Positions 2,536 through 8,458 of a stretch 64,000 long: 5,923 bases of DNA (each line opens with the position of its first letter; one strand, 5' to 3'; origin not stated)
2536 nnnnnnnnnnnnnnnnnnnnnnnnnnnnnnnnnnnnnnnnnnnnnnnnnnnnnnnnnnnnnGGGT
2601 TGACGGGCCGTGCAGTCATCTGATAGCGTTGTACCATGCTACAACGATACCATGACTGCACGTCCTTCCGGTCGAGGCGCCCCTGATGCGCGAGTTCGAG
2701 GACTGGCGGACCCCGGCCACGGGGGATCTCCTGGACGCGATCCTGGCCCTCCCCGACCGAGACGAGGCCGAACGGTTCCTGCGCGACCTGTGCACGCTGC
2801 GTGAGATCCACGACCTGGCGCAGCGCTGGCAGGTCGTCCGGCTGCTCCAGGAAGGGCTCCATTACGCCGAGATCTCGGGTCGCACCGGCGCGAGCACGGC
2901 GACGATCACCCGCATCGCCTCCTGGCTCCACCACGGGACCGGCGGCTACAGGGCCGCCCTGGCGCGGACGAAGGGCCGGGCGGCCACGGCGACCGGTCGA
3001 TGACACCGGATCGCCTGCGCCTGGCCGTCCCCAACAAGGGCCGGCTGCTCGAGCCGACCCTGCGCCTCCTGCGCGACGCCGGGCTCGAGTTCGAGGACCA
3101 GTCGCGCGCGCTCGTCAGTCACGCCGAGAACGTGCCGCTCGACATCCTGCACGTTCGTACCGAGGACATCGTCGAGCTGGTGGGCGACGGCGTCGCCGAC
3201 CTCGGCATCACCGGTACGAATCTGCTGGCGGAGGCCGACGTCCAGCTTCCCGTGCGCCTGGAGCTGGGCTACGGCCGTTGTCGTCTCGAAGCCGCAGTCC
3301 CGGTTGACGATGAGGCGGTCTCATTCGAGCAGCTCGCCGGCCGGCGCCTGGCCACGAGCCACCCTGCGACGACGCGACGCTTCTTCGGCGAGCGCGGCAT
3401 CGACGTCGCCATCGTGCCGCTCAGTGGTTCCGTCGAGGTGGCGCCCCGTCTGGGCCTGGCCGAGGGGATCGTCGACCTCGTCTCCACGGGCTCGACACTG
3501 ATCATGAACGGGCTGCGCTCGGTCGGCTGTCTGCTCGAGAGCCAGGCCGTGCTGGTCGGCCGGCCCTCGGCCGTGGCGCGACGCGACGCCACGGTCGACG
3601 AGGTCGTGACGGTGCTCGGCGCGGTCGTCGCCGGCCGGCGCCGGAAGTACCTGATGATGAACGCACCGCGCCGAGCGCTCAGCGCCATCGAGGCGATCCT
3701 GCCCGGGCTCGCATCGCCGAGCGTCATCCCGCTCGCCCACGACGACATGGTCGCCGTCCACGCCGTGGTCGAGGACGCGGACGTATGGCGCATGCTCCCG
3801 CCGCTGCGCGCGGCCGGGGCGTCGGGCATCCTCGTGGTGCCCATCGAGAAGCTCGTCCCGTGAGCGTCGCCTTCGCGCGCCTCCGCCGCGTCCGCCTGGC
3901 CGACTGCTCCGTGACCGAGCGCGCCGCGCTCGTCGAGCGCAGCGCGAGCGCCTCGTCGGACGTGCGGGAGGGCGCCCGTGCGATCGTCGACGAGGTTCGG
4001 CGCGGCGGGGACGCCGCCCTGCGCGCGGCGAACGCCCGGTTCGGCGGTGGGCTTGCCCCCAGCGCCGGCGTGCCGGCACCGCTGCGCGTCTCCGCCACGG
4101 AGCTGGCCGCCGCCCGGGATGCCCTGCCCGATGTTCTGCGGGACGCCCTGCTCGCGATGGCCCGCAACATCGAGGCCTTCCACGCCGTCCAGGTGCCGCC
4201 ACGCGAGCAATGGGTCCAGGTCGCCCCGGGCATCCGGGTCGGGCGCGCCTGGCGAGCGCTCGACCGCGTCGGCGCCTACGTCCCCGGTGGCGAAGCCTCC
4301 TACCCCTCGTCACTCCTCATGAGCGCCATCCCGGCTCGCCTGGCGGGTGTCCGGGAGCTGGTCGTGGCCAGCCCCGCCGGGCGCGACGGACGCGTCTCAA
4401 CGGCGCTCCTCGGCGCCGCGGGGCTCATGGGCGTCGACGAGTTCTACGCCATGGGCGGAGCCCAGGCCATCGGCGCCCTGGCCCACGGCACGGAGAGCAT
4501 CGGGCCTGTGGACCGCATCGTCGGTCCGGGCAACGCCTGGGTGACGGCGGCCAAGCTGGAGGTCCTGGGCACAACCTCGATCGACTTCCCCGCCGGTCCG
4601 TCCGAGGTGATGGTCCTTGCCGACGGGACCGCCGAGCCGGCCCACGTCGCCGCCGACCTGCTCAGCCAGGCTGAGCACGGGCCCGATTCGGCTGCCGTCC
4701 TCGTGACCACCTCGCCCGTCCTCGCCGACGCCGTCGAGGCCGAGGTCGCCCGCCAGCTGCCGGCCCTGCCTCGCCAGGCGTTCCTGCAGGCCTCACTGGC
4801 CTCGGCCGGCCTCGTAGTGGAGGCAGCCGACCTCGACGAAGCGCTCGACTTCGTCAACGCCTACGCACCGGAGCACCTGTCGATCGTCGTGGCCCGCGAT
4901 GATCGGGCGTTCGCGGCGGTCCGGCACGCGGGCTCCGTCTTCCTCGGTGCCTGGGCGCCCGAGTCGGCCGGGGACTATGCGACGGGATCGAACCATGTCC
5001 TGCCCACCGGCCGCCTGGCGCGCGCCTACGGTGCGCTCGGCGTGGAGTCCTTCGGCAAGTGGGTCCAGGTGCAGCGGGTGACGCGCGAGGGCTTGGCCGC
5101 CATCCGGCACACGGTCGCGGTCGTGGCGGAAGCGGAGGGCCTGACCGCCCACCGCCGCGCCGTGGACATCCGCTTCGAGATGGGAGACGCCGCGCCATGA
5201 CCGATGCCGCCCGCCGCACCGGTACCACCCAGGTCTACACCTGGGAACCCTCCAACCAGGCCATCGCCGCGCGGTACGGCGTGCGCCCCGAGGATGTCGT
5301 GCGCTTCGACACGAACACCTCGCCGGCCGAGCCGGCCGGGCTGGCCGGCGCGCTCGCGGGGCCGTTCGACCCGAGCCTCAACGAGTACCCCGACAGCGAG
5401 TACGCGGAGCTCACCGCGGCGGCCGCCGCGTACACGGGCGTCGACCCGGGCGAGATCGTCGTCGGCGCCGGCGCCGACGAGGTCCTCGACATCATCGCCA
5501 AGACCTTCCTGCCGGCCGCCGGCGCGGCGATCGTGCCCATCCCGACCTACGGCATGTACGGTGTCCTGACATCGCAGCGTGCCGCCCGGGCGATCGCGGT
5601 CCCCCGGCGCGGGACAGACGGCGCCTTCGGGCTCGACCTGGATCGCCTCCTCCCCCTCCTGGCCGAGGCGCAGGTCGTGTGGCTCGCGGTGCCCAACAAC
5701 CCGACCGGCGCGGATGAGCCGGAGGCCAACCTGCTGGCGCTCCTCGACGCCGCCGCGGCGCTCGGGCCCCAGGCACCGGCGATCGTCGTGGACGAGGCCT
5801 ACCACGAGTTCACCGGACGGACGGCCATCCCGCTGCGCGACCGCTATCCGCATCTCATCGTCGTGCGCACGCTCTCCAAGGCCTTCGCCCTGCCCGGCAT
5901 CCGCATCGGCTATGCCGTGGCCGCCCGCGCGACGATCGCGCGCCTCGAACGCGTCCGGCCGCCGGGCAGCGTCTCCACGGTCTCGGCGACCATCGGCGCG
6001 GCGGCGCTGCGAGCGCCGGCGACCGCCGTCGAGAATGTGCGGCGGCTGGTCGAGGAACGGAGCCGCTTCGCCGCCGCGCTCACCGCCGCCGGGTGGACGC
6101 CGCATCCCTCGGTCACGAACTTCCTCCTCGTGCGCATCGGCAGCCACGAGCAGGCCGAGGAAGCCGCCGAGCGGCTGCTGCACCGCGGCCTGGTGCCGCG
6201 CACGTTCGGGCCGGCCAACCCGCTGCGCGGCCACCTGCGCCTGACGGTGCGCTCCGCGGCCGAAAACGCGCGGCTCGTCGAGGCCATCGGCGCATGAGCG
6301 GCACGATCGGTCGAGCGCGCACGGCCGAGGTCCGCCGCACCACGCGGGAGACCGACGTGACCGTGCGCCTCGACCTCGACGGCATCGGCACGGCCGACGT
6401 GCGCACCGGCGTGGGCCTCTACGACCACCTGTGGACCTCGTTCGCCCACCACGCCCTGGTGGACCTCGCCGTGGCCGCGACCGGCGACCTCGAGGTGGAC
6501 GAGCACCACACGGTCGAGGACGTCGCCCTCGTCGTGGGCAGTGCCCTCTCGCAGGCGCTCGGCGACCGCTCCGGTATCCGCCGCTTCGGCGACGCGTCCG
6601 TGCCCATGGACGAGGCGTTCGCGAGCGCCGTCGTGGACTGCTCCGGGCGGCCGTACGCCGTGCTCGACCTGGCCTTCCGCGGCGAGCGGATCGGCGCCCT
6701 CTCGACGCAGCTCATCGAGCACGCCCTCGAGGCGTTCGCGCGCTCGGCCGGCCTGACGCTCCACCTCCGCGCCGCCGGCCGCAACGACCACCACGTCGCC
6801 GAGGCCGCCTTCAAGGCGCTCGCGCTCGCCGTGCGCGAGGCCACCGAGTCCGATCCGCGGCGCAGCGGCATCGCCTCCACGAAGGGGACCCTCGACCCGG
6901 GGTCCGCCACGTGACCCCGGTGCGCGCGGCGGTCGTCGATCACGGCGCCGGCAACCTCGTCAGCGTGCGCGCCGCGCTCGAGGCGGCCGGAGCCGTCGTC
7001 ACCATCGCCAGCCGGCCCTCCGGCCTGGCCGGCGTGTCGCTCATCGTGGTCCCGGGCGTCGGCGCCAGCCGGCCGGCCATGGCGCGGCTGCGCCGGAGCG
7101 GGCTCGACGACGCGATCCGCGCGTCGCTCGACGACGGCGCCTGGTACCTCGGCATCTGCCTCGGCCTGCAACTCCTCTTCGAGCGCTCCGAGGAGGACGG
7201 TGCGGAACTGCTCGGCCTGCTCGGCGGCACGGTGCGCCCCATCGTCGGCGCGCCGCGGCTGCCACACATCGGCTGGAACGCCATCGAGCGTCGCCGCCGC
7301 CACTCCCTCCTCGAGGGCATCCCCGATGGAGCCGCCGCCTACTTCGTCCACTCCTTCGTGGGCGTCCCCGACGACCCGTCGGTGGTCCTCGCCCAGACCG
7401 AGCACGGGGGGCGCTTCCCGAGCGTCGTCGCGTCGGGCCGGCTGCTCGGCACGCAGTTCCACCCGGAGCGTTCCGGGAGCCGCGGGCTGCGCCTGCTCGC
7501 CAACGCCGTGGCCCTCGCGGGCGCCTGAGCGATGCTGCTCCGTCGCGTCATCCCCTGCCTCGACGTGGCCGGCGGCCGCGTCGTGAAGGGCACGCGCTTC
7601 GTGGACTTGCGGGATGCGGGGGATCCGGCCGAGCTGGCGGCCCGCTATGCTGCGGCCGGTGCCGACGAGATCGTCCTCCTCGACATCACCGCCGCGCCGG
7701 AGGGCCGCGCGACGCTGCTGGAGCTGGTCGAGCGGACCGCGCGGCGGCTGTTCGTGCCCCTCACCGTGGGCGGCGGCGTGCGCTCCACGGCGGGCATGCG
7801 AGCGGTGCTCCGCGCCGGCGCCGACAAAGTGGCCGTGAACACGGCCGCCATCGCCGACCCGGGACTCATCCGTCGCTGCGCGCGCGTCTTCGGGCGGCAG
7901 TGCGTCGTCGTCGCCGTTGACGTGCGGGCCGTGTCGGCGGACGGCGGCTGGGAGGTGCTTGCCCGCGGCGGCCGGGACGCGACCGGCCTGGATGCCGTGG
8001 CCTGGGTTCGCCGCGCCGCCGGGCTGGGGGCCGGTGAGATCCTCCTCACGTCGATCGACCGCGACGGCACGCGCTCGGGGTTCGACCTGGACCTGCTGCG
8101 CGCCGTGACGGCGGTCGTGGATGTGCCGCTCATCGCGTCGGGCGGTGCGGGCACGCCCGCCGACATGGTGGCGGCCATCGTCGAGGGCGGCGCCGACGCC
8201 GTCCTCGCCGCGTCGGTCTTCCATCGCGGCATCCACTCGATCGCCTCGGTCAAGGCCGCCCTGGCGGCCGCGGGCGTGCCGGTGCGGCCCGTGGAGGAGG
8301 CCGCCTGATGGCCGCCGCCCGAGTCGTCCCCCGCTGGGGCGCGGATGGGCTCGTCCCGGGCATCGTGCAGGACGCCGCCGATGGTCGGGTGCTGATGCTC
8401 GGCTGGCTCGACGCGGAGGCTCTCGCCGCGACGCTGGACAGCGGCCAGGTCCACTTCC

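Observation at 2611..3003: His operon led by a TrpR/YerC-family gene and guarded by a 50-bp nested palindrome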

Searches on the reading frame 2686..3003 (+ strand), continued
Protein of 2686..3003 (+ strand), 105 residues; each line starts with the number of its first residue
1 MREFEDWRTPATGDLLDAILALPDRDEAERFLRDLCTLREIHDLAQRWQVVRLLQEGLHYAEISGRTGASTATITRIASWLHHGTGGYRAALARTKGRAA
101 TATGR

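Call 30: search_solved_structures(query=window:2686-3003:+, max_evalue=0.01, show_alignments=2)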
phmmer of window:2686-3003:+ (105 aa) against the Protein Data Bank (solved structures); distinct sequences matched with E-value up to 0.01: 3.
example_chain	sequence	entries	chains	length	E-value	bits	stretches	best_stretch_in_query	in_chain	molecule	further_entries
3g1c_A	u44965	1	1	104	1.5e-18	69.9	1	8-94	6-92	The TrpR like protein from Eubacterium eligens ATCC 27750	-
3kor_A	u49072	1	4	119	3e-18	69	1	4-94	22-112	Possible Trp repressor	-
3frw_A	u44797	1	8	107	5.8e-18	68.1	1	8-99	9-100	Putative Trp repressor protein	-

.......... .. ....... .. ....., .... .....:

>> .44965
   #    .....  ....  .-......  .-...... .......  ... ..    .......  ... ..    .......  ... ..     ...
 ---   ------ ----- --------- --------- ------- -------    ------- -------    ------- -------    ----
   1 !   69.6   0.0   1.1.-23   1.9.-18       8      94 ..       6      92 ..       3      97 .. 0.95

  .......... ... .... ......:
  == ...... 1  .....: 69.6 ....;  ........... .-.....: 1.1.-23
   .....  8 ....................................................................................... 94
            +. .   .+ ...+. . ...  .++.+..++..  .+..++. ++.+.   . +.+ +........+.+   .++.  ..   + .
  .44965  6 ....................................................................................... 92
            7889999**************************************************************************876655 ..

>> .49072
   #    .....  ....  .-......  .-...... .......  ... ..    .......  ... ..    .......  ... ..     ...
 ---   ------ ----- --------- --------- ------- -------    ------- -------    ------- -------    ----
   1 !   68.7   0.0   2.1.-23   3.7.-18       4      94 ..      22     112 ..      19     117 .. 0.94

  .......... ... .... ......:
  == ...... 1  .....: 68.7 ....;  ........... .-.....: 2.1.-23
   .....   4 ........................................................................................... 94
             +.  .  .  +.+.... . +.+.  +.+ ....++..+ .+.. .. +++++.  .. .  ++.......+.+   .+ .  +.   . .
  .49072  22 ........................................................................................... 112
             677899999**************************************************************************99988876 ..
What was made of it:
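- E 1.5e-18 to 5.8e-18 to PDB 3G1C, 3KOR and 3FRW, with the recognition-helix motif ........(T/S)R shared (call 30).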

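Call 51: search_protein_families(library=pfam, proteins=[L061:3093-4439:+, L061:629-2716:+, L061:4436-5740:-, L019:3341-4435:+, L019:321-2855:+, L019:4432-5736:-])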
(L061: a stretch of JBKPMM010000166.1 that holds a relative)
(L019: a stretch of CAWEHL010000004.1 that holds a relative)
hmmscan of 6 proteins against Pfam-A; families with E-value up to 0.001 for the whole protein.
L061:3093-4439:+ (448 aa): 1 family
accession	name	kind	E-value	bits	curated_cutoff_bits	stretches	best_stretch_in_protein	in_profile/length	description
PF00155.27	Aminotran_1_2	-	4.8e-43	148.2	19.7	1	130-437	34-360/361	Aminotransferase class I and II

L061:629-2716:+ (695 aa): 7 families
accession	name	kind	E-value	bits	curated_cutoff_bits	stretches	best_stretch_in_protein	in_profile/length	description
PF03764.24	EFG_IV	-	2.5e-40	137.5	24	1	473-591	1-121/121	Elongation factor G, domain IV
PF00009.33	GTP_EFTU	-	4.5e-37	127.9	26.5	1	11-278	3-188/188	Elongation factor Tu GTP binding domain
PF00679.30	EFG_C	-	3e-28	98.1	27.9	1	594-679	2-88/89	Elongation factor G C-terminus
PF14492.12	EFG_III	-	1.7e-21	76.5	27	1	399-470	1-73/75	Elongation Factor G, domain III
PF22042.2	EF-G_D2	-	2.5e-16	60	27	1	308-387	5-83/84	Elongation factor G domain 2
PF03144.31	GTP_EFTU_D2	-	7.1e-09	36.4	30.3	1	319-385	1-72/73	Elongation factor Tu domain 2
PF01926.29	MMR_HSR1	-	0.00044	20.8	21.9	0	61-136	31-112/113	50S ribosome-binding GTPase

L061:4436-5740:- (434 aa): 3 families
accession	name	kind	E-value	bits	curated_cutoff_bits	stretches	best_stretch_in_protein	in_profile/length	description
PF00579.31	tRNA-synt_1b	-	8.5e-75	252.2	21.1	1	38-339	4-291/292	tRNA synthetases class I (W and Y)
PF01479.30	S4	-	6.4e-07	29.4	22.8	1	373-407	5-39/48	S4 domain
PF22421.1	SYY_C-terminal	-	1.6e-06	28.4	27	1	365-408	15-58/83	Tyrosine--tRNA ligase SYY-like C-terminal domain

L019:3341-4435:+ (364 aa): 1 family
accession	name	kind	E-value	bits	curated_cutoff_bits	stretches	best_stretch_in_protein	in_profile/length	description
PF00155.27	Aminotran_1_2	-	1.8e-34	120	19.7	1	93-352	90-359/361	Aminotransferase class I and II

L019:321-2855:+ (844 aa): 3 families
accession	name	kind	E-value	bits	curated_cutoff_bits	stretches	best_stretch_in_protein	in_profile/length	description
PF00561.26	Abhydrolase_1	-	1.7e-18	67.6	25.8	1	294-674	2-241/245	alpha/beta hydrolase fold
PF08386.16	Abhydrolase_4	-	8.3e-12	45.6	21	1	600-696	4-98/103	TAP-like protein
PF12146.15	Hydrolase_4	-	1.7e-05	24.7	27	0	393-436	66-109/239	Serine aminopeptidase, S33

L019:4432-5736:- (434 aa): 3 families
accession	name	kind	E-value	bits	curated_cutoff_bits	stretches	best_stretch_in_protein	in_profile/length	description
PF00579.31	tRNA-synt_1b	-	2.1e-73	247.7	21.1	1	37-339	3-291/292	tRNA synthetases class I (W and Y)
PF01479.30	S4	-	1.5e-07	31.5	22.8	1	373-407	5-39/48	S4 domain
PF22421.1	SYY_C-terminal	-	3.1e-06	27.4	27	1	368-408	18-58/83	Tyrosine--tRNA ligase SYY-like C-terminal domain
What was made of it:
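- Closest known: hisC-hisR operons of Synergistetes. Same: A minority of Chloroflexota loci (L019, L061) pair hisR with a class I/II aminotransferase instead of hisG (call 51).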

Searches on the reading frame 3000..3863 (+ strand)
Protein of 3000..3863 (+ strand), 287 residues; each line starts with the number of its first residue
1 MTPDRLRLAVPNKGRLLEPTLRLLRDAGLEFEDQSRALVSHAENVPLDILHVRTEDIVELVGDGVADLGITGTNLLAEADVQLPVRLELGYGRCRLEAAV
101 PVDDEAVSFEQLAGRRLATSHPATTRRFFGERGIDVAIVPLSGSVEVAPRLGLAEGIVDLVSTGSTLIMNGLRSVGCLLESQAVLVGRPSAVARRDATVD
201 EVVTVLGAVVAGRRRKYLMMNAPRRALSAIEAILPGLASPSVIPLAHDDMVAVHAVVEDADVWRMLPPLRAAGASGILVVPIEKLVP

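Call 3: search_protein_families(library=pfam, proteins=[window:3000-3863:+])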
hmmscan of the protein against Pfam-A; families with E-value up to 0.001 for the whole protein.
window:3000-3863:+ (287 aa): 3 families
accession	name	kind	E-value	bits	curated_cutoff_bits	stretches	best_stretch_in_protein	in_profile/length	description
PF01634.23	HisG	-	3.6e-43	147.7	25.5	1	53-205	1-155/158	ATP phosphoribosyltransferase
PF08029.16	HisG_C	-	3.4e-25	88.4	23.5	1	213-284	2-73/73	HisG, C-terminal domain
PF03466.25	LysR_substrate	-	0.00084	19.2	28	0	41-151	31-145/209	LysR substrate binding domain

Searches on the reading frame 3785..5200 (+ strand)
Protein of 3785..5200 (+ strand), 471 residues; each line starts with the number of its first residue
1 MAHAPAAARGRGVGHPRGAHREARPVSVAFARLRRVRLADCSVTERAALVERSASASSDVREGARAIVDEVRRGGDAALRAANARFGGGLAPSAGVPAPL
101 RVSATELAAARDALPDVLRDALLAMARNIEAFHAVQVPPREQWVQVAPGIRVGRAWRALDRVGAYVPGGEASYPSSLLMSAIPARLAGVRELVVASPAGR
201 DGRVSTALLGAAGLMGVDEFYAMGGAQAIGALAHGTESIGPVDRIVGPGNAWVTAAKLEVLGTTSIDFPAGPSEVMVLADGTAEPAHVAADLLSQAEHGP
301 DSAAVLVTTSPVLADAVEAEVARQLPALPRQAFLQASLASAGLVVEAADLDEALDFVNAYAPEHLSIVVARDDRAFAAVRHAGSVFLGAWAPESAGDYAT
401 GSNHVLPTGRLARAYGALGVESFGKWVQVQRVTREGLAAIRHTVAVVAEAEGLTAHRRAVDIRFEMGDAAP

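Call 3: search_protein_families(library=pfam, proteins=[window:3785-5200:+])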
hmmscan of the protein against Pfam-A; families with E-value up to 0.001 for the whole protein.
window:3785-5200:+ (471 aa): 1 family
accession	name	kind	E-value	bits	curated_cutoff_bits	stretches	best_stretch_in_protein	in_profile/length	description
PF00815.25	Histidinol_dh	-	4.5e-151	504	27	1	51-464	2-411/411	Histidinol dehydrogenase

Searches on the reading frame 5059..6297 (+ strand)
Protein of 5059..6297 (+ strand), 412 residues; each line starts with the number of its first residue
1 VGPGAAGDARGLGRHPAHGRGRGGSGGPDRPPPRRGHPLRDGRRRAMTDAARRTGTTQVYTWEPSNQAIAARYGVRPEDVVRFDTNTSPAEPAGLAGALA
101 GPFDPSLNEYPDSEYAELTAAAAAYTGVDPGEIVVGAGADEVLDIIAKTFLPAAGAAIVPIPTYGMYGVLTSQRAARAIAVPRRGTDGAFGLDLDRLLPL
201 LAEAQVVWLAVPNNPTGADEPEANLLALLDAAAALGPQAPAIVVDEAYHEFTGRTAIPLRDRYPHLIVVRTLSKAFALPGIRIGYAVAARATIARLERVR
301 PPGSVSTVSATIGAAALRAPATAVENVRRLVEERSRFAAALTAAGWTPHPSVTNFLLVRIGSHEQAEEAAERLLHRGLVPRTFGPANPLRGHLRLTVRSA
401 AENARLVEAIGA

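Call 3: search_protein_families(library=pfam, proteins=[window:5059-6297:+])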
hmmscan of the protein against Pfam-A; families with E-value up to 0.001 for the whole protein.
window:5059-6297:+ (412 aa): 1 family
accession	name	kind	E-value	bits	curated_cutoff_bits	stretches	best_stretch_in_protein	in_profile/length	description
PF00155.27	Aminotran_1_2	-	1.4e-49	169.7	19.7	1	105-410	33-361/361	Aminotransferase class I and II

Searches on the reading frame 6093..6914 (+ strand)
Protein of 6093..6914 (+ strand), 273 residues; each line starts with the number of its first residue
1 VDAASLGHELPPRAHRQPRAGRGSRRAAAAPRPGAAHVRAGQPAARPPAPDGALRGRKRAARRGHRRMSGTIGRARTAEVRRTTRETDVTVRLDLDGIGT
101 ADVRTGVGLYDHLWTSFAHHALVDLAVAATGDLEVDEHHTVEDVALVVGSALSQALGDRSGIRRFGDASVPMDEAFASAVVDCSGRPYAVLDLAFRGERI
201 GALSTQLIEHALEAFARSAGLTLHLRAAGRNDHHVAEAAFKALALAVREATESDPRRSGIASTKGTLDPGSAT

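Call 7: search_protein_families(library=ncbifam, proteins=[window:6093-6914:+])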
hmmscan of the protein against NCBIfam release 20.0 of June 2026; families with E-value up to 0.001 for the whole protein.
window:6093-6914:+ (273 aa): 13 families
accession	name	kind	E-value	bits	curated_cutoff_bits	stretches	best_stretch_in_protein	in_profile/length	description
NF002116.0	PRK00951.2-6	equivalog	3.3e-75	252.3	269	1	75-267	3-197/197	imidazoleglycerol-phosphate dehydratase HisB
NF002111.0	PRK00951.2-1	equivalog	1.4e-73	246.6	231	1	75-267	3-194/194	imidazoleglycerol-phosphate dehydratase HisB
NF002110.2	PRK00951.1-6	equivalog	3.4e-73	245.6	266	1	76-267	1-199/199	imidazoleglycerol-phosphate dehydratase HisB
NF002109.0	PRK00951.1-5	equivalog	3.3e-72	242.4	278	1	75-267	2-196/196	imidazoleglycerol-phosphate dehydratase HisB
NF002112.0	PRK00951.2-2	equivalog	8.2e-67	224.7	315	1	76-267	2-194/194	imidazoleglycerol-phosphate dehydratase HisB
NF002108.0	PRK00951.1-3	equivalog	6.1e-66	222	328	1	73-267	7-203/205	imidazoleglycerol-phosphate dehydratase HisB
NF003937.0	PRK05446.1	equivalog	1e-63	215.5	443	1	74-267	165-355/355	bifunctional histidinol-phosphatase/imidazoleglycerol-phosphate dehydratase HisB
NF002115.0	PRK00951.2-5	equivalog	1.2e-63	214.4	289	1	75-267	2-195/195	imidazoleglycerol-phosphate dehydratase HisB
NF002114.0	PRK00951.2-4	equivalog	9e-63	211.3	189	1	78-267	2-190/190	imidazoleglycerol-phosphate dehydratase HisB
NF002106.0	PRK00951.1-1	equivalog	3.2e-58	196.6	283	1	75-267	3-197/197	imidazoleglycerol-phosphate dehydratase HisB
NF002107.0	PRK00951.1-2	equivalog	9.5e-58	195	267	1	76-267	2-194/194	imidazoleglycerol-phosphate dehydratase HisB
NF002113.0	PRK00951.2-3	equivalog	3.2e-56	190.2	288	1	76-266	2-189/190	imidazoleglycerol-phosphate dehydratase HisB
NF010121.0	PRK13598.1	equivalog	8.9e-51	172.4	295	1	75-267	2-193/193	imidazoleglycerol-phosphate dehydratase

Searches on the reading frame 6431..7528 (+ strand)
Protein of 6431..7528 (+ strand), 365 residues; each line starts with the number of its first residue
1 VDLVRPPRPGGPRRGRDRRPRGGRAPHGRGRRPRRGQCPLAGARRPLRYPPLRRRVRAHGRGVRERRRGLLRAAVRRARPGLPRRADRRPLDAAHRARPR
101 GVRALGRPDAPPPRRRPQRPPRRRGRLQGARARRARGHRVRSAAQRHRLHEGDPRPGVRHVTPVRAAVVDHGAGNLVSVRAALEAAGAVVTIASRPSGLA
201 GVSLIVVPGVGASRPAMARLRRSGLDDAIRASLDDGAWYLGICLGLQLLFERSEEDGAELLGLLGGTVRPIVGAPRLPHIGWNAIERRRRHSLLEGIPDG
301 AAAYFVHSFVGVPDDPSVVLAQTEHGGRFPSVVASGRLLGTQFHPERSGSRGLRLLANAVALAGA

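Call 3: search_protein_families(library=pfam, proteins=[window:6431-7528:+])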
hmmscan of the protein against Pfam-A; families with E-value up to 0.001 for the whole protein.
window:6431-7528:+ (365 aa): 3 families
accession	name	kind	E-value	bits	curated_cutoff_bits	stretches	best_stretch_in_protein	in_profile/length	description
PF00117.34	GATase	-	3.2e-14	53.5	22.8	1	169-358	3-185/190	Glutamine amidotransferase class-I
PF07685.20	GATase_3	-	1.7e-06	28.2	27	1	182-258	18-98/196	CobB/CobQ-like glutamine amidotransferase domain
PF01174.25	SNO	-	0.00049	20.5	27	0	178-348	10-172/188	SNO glutamine amidotransferase family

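Call 7: search_protein_families(library=ncbifam, proteins=[window:6431-7528:+])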
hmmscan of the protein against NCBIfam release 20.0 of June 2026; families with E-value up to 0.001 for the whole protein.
window:6431-7528:+ (365 aa): 6 families
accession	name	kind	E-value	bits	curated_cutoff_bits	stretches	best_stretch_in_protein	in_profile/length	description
TIGR01855.1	IMP_synth_hisH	equivalog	5.4e-56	189.5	105.4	1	167-361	2-197/198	imidazole glycerol phosphate synthase subunit HisH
NF010608.0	PRK14004.1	equivalog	4.7e-31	108.1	216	1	167-361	3-208/210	imidazole glycerol phosphate synthase subunit HisH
NF001989.1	PRK00784.1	equivalog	1.9e-07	30.1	273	1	187-253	272-338/480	cobyric acid synthase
NF006562.0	PRK09065.1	equivalog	0.00019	21.1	205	1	229-348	83-191/242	glutamine amidotransferase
TIGR03800.1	PLP_synth_Pdx2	equivalog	0.00047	20.1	105.55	0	181-257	16-91/184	pyridoxal 5'-phosphate synthase glutaminase subunit PdxT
TIGR00313.1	cobQ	equivalog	0.00091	18.2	309.9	0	190-251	273-334/477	cobyric acid synthase CobQ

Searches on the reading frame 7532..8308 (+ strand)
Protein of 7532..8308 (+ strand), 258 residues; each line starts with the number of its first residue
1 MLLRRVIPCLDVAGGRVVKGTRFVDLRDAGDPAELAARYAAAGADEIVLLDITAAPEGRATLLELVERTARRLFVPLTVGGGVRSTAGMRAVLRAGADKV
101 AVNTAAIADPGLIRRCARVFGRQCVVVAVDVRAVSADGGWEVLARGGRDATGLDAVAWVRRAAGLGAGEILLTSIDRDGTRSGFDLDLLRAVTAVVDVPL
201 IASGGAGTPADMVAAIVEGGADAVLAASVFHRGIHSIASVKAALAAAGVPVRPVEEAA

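Call 3: search_protein_families(library=pfam, proteins=[window:7532-8308:+])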
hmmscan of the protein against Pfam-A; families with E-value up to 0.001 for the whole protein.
window:7532-8308:+ (258 aa): 4 families
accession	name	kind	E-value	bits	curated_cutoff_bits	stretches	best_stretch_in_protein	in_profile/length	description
PF00977.27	His_biosynth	-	1.2e-76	257.5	23.6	1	5-234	1-226/228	Histidine biosynthesis protein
PF01207.24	Dus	-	3.8e-05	23.4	20.4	0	33-117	141-231/311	Dihydrouridine synthase (Dus)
PF05690.20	ThiG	-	5.5e-05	23.1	23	0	187-238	165-215/247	Thiazole biosynthesis protein ThiG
PF03060.21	NMO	-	0.00031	20.7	28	0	60-107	179-226/331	Nitronate monooxygenase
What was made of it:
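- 7532..8308 (+): hisF. His_biosynth 1.2e-76 (call 3).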
